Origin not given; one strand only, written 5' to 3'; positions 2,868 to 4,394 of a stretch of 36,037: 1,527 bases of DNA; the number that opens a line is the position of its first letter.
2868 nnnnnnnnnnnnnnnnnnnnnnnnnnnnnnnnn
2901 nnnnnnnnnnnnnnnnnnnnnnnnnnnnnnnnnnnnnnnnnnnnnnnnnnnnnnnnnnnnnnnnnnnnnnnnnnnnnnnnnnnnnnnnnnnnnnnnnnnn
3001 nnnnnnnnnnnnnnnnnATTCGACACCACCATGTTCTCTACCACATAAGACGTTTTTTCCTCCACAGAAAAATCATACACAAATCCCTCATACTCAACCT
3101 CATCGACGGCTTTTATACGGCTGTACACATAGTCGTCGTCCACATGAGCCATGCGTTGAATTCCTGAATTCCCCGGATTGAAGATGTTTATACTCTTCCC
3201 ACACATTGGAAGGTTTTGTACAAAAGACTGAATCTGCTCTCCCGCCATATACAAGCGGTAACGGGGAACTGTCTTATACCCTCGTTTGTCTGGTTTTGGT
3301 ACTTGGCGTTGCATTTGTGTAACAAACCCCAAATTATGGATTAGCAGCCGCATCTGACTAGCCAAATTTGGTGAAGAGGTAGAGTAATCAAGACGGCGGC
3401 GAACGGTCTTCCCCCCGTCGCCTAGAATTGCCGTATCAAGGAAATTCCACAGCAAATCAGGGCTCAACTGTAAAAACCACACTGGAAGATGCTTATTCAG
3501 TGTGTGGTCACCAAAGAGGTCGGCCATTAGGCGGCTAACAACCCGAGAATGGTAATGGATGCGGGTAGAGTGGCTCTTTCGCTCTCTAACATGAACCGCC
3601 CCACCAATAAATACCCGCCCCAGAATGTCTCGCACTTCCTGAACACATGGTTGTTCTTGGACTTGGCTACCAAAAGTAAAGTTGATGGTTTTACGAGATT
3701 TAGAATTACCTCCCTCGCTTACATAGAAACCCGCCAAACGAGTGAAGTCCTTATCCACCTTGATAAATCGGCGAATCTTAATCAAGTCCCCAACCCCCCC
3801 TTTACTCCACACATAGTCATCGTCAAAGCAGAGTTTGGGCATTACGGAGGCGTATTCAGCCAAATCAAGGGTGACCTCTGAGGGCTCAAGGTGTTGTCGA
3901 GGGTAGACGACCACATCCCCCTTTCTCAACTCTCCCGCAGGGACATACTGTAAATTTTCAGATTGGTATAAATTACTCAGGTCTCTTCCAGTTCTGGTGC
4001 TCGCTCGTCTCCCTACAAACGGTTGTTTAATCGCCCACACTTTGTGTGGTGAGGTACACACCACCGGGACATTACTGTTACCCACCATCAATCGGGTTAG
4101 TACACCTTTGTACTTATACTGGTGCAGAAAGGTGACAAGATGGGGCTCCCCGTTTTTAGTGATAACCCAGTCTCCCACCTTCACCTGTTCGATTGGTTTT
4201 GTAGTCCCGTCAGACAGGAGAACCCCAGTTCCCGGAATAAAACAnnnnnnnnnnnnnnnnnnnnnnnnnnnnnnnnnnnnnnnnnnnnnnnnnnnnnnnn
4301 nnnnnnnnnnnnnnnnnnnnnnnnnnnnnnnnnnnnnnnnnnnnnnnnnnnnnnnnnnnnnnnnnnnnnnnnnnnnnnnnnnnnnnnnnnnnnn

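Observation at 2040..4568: Intein with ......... homing endonuclease inside a single-AAA+ ClpB-D2-like ATPase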

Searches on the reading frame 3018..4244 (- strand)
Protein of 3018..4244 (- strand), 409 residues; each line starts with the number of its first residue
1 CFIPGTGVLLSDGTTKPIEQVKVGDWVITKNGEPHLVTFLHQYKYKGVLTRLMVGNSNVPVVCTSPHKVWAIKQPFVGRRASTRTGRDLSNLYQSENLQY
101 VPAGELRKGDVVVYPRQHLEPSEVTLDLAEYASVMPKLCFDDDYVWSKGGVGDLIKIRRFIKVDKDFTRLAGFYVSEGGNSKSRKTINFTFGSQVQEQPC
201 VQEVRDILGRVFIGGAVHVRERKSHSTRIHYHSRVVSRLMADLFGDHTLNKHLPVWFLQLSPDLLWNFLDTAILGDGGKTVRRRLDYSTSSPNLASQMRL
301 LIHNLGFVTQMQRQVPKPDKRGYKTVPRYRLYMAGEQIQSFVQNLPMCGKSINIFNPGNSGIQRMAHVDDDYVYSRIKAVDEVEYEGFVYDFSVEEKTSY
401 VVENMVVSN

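Call 4: search_protein_families(library=pfam, proteins=[window:3018-4244:-], max_evalue=0.1)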
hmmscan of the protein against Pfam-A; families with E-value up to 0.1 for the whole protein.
seq(409 aa): 6 families
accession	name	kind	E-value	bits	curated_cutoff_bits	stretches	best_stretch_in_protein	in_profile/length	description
PF14528.11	LAGLIDADG_3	-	1.2e-10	41.9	22.5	1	267-345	5-81/82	LAGLIDADG-like domain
PF14890.11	Intein_splicing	-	8.1e-09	35.9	35.8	1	98-409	76-155/155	Intein splicing domain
PF05203.21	Hom_end_hint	-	2.2e-08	34.8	32.1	1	1-43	1-43/228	Hom_end-associated Hint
PF13403.11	Hint_2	-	0.00077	20.3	28.4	1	1-60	2-58/147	Hint domain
PF01079.26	Hint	-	0.0011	19.1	29.7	1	1-42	13-59/213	Hint module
PF14623.11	Vint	-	0.059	13.6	27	0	1-41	2-42/166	Hint-domain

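Call 5: search_protein_families(library=ncbifam, proteins=[window:3018-4244:-], max_evalue=0.1)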
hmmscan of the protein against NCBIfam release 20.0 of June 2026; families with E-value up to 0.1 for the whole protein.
seq(409 aa): 6 families
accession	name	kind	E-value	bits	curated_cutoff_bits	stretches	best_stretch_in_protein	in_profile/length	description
NF045703.1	rSAM_Tes_intein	exception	4.7e-16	57.8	1700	1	158-408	362-609/1040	tetraether lipid synthase Tes, intein-containing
NF038098.1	GyrA_w_intein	exception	0.0008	17.4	1850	1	169-314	241-389/1232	intein-containing DNA gyrase subunit A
NF007072.0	PRK09519.1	equivalog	0.001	17.5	1024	1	163-313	359-514/790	intein-containing recombinase RecA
NF011491.0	PRK14898.1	equivalog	0.0021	16.2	783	0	367-404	499-537/860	DNA-directed RNA polymerase subunit A''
TIGR00375.1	TIGR00375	hypoth_equivalog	0.0095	15.3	326.6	1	288-401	17-127/374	TIGR00375 family protein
NF011418.0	PRK14845.1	equivalog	0.02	12.6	756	0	361-409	427-474/1049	translation initiation factor IF-2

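Call 11: search_solved_structures(query=window:3018-4244:-, show_alignments=3, max_evalue=0.01)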
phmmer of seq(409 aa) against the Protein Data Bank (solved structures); distinct sequences matched with E-value up to 0.01: 7.
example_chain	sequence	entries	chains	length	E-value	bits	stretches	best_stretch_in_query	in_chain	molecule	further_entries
2cw7_A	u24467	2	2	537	7.4e-16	61.3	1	146-307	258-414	Endonuclease PI-PkoII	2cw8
1dfa_A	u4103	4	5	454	0.0002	23.7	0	1-39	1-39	PI-SCEI ENDONUCLEASE | ENDONUCLEASE PI-SCEI | PI-SCEI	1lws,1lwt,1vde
9cop_A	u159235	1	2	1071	0.0016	20.7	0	1-39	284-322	V-type proton ATPase catalytic subunit A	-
1ef0_A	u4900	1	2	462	0.0017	20.6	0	2-39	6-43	PI-SCEI ENDONUCLEASE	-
1um2_A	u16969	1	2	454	0.0018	20.5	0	2-39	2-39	ENDONUCLEASE PI-SCEI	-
1jva_A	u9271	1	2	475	0.0021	20.4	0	2-39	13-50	VMA1-DERIVED HOMING ENDONUCLEASE X10SSS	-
1gpp_A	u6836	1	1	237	0.0092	18.2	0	1-38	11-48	ENDONUCLEASE PI-SCEI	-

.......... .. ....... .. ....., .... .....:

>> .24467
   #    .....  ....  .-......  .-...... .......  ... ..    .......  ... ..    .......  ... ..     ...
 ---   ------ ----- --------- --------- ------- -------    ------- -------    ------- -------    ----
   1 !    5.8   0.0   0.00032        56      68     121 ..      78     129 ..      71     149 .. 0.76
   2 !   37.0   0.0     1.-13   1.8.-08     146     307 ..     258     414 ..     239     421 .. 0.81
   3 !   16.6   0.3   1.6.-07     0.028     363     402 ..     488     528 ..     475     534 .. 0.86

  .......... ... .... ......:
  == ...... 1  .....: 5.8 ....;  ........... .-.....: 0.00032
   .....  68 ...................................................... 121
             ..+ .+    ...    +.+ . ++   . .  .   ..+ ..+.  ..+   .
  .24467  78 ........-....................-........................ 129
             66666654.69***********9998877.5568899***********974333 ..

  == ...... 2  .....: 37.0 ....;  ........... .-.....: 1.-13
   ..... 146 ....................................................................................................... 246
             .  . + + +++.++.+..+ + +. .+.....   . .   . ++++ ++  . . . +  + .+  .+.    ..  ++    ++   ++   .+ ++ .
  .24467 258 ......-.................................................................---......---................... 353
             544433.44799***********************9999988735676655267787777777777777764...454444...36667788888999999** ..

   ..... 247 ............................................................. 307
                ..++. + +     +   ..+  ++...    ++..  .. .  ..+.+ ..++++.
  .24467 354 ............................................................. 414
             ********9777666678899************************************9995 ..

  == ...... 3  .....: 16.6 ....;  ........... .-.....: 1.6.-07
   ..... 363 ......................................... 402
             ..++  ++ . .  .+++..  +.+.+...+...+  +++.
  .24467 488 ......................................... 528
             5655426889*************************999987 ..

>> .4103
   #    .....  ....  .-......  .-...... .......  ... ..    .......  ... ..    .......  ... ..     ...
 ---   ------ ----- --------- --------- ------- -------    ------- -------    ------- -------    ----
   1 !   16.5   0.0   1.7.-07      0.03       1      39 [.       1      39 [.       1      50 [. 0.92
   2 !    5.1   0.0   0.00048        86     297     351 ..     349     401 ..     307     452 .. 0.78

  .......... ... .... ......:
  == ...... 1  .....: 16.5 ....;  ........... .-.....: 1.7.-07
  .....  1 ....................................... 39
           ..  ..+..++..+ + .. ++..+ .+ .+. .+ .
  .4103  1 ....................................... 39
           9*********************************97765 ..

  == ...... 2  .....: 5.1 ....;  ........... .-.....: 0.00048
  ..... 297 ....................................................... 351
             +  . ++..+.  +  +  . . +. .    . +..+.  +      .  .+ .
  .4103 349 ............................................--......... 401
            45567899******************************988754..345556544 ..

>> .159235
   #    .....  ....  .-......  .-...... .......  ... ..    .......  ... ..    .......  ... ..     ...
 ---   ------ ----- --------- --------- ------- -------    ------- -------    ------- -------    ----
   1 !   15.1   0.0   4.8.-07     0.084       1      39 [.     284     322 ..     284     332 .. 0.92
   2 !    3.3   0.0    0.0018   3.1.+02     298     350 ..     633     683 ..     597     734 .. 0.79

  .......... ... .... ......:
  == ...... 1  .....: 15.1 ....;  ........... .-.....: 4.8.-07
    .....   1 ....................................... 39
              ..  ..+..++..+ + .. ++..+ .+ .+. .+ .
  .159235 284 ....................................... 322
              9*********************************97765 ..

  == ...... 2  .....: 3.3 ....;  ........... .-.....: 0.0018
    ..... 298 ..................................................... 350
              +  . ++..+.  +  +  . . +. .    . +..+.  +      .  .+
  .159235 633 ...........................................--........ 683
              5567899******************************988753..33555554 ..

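Call 13: find_homologous_proteins(query=window:3018-4244:-, max_evalue=0.00001)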
Query seq(409 aa) (409 aa): 3 proteins with E <= 0.00001 among 4925 candidates.
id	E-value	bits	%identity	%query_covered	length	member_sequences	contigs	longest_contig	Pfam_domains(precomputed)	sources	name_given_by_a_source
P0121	1.2e-140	487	59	89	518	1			PF07724.21,PF05203.22,PF14528.12,PF01079.26,PF13403.12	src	-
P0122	1.9e-74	269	72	42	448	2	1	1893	PF07724.21,PF14528.12,PF10431.16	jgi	jgi:hypothetical protein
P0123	1.2e-11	62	26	100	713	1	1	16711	PF13403.12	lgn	-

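Call 17: find_encoding_contigs(protein=P0122, flank=5000, max_places=4)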
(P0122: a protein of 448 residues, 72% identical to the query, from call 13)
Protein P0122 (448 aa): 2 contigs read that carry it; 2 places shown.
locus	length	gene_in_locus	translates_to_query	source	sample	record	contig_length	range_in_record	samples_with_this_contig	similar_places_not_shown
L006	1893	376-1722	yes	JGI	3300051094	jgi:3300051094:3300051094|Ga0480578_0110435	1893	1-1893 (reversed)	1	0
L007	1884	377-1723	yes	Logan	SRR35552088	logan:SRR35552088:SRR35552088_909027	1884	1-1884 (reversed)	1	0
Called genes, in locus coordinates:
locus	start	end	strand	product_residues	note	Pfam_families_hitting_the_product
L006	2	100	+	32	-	?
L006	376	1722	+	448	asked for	PF14528:LAGLIDADG_3 (weak), PF07724:AAA_2, PF10431:ClpB_D2-small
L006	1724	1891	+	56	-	?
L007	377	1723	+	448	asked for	PF14528:LAGLIDADG_3 (weak), PF07724:AAA_2, PF10431:ClpB_D2-small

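Call 23: find_related_loci(query=window:3018-4244:-, collection=viral_contigs, flank=6000)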
Query seq(409 aa) (409 aa) in viral_contigs; peptide patterns used: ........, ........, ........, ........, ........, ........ (x = any residue, [..] = any of these).
19 stretches matched a pattern, but none encodes a relative of the query by tblastn (E <= 1e-3).

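Call 25: find_related_loci(query=A1, collection=metagenome_contigs, flank=4000)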
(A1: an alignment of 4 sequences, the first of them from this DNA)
Query A1 (409 aa) in metagenome_contigs; peptide patterns used: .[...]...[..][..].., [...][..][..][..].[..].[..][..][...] (x = any residue, [..] = any of these).
598 stretches matched a pattern (row limit reached: there are more); 257 encode a relative of the query (tblastn E <= 1e-3); the best 80 are kept; 80 distinct loci.
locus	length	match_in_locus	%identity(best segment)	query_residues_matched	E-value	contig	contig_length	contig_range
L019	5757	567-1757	53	1-402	1e-136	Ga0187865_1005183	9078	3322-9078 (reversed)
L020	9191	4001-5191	53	1-402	8e-138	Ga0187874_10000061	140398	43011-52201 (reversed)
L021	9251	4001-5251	27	1-409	2e-41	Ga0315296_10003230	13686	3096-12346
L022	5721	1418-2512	30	1-409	6e-34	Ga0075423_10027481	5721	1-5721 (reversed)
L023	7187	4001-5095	29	1-409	2e-32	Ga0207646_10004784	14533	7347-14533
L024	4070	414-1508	29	1-409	1e-32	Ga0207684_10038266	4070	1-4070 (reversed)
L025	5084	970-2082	25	1-402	5e-30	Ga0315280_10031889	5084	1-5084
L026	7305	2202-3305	26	1-409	4e-26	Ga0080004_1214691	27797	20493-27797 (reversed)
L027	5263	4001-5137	25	1-409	2e-25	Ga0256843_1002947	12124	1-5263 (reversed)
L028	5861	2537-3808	26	1-402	4e-25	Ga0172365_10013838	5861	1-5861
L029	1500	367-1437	24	16-401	5e-25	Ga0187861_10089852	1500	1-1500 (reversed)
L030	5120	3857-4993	26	1-409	2e-24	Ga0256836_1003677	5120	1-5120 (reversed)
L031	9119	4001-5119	27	1-404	2e-23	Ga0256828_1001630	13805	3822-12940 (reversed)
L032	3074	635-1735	26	1-409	3e-22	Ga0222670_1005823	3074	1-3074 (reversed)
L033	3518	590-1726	25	1-409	4e-22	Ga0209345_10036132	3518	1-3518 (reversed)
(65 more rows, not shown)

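Call 26: find_related_loci(query=A1, collection=genome_contigs, flank=4000)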
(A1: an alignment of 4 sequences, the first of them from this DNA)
Query A1 (409 aa) in genome_contigs; peptide patterns used: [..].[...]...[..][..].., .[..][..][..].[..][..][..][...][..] (x = any residue, [..] = any of these).
208 stretches matched a pattern; 23 encode a relative of the query (tblastn E <= 1e-3); 23 distinct loci.
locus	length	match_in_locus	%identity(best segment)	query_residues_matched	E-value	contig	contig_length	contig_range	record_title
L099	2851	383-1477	30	1-409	3e-33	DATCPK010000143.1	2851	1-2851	MAG TPA_asm: Candidatus Limnocylindria bacterium isolate SMAG_U7225 k141_38620, whole genome shotgun sequence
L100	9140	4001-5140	24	1-409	9e-18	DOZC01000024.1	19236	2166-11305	MAG TPA_asm: Candidatus Paceibacterota bacterium isolate UBA9650 contig_29640, whole genome shotgun sequence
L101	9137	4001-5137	25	1-409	2e-17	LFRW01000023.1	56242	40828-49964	MAG: Methanomicrobia archaeon DTU008 scaffold4025, whole genome shotgun sequence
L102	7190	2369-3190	26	18-319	7e-17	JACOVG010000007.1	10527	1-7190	MAG: Candidatus Omnitrophota bacterium isolate NC_groundwater_94_Ag_S2p5_63_724 S_2p5_S6_170907_scaffold_1006093, whole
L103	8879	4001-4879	25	156-402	6e-16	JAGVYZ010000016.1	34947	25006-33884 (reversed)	Candidatus Woesearchaeota archaeon isolate RIFOXYB1_FULL_29_12 rifoxyb1_full_scaffold_419, whole genome shotgun sequence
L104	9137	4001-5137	25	1-409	6e-20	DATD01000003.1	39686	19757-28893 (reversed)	MAG TPA_asm: Methanomassiliicoccus sp. UBA345 UBA345_contig_6725, whole genome shotgun sequence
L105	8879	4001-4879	25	1-315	9e-16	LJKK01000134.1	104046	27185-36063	Methanomassiliicoccales archaeon RumEn M1 contig00007, whole genome shotgun sequence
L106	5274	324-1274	25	133-401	1e-12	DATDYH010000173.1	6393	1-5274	MAG TPA_asm: Candidatus Nanoarchaeia archaeon isolate SMAG_U8160 k141_1107496, whole genome shotgun sequence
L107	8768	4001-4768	23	157-402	2e-12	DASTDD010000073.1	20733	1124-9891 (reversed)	MAG TPA_asm: Steroidobacteraceae bacterium isolate SMAG_U810 k141_305103, whole genome shotgun sequence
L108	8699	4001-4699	24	142-400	1e-11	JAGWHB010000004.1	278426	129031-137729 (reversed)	MAG: Thaumarchaeota archaeon isolate REEA66 REEA66_4_length_278426_cov_7.742072, whole genome shotgun sequence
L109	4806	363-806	28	139-285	8e-11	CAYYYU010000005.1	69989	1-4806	MAG TPA_asm: uncultured Nitrosopumilales archaeon isolate SRP271791_co1_140 genome assembly, contig: k141_289265, whole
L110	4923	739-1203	28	161-313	8e-11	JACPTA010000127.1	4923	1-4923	MAG: Thaumarchaeota archaeon isolate NC_groundwater_720_Ag_S-0.2um_54_9 S36_SO-2_scaffold_225231, whole genome shotgun s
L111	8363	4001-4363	29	156-277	5e-10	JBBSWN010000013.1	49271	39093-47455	MAG: Nanoarchaeota archaeon isolate H51-bin052_1 H51_bin052_1_000000000013, whole genome shotgun sequence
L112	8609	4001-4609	28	159-354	6e-10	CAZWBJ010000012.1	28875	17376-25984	MAG TPA_asm: Candidatus Hadarchaeota archaeon isolate SRP104967_co1_44 genome assembly, contig: NODE_525_length_28875_co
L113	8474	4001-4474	27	161-312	1e-9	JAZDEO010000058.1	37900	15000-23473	MAG: archaeon isolate MEGAHIT-group-0.155 k141_16878231, whole genome shotgun sequence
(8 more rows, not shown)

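Call 49: search_protein_representatives(protein=window:3018-4244:-)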
Query: 409 residues. Proteins with E-value up to 0.001 (for the whole library): 4767; up to 1e-10: 1498; up to 1e-30: 63. The best 150 are listed.
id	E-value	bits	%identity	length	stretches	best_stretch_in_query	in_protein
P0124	2.0e-114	399.2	49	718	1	10-406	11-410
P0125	9.4e-100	350.9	47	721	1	1-409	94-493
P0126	2.1e-94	333.2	46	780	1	1-406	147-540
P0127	9.7e-86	304.7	42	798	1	1-403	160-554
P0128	2.2e-84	300.3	43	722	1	1-406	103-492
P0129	1.2e-82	294.5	37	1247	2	1-408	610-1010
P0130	1.9e-82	293.9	42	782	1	1-404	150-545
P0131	2.9e-81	289.9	44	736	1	1-405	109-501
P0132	4.4e-78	279.5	40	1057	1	1-406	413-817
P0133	5.3e-78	279.2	41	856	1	1-407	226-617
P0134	1.2e-77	278.1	41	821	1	1-409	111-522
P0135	1.2e-76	274.8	42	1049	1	1-404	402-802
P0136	3.4e-75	270.0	41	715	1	1-403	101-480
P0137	5.9e-75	269.2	39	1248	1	1-408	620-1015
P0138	2.2e-73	264.0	41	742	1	1-405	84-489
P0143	2.1e-59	218.0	32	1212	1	1-409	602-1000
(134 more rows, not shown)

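Call 50: predict_structure(alignment_id=A2)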
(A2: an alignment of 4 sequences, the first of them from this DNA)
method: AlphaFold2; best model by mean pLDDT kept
length: 409 residues; sequences in the alignment: 4
mean_pLDDT: 66.3   pTM: 0.61
mean pLDDT of the five models: 66.3, 64.3, 63.8, 62.1, 56.2
residues with pLDDT >= 90: 16; 70-90: 189; 50-70: 121; < 50: 83
segments of 3 or more residues with pLDDT < 50: 56-60, 76-89, 115-121, 278-283, 335-368, 396-409
pLDDT, mean of each block of 10 residues (from residue 1): 60 61 72 70 81 53 67 58 41 68 81 55 76 72 76 77 92 87 84 72 88 79 75 88 79 75 82 67 62 71 63 62 60 51 33 22 37 67 78 51 24
secondary structure, 60 per line:
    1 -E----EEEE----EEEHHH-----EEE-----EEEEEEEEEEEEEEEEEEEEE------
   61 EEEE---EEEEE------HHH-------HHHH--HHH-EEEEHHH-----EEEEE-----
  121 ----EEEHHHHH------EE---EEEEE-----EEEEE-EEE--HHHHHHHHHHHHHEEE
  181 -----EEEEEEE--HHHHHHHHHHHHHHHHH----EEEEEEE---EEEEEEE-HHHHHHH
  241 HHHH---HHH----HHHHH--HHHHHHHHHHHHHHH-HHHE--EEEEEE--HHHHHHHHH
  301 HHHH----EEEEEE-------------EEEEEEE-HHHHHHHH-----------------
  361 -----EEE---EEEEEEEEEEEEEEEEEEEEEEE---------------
elements in order: E7-10 E15-17 E26-28 E34-54 E61-64 E68-72 H89-92 E99-102 E111-115 E125-127 H128-132 E144-148 E154-158 E160-162 H165-177 E178-180 E186-192 H195-211 E216-222 E226-232 H234-244 H255-259 H262-276 E284-289 H292-304 E309-314 E328-334 H336-343 E366-368 E372-394
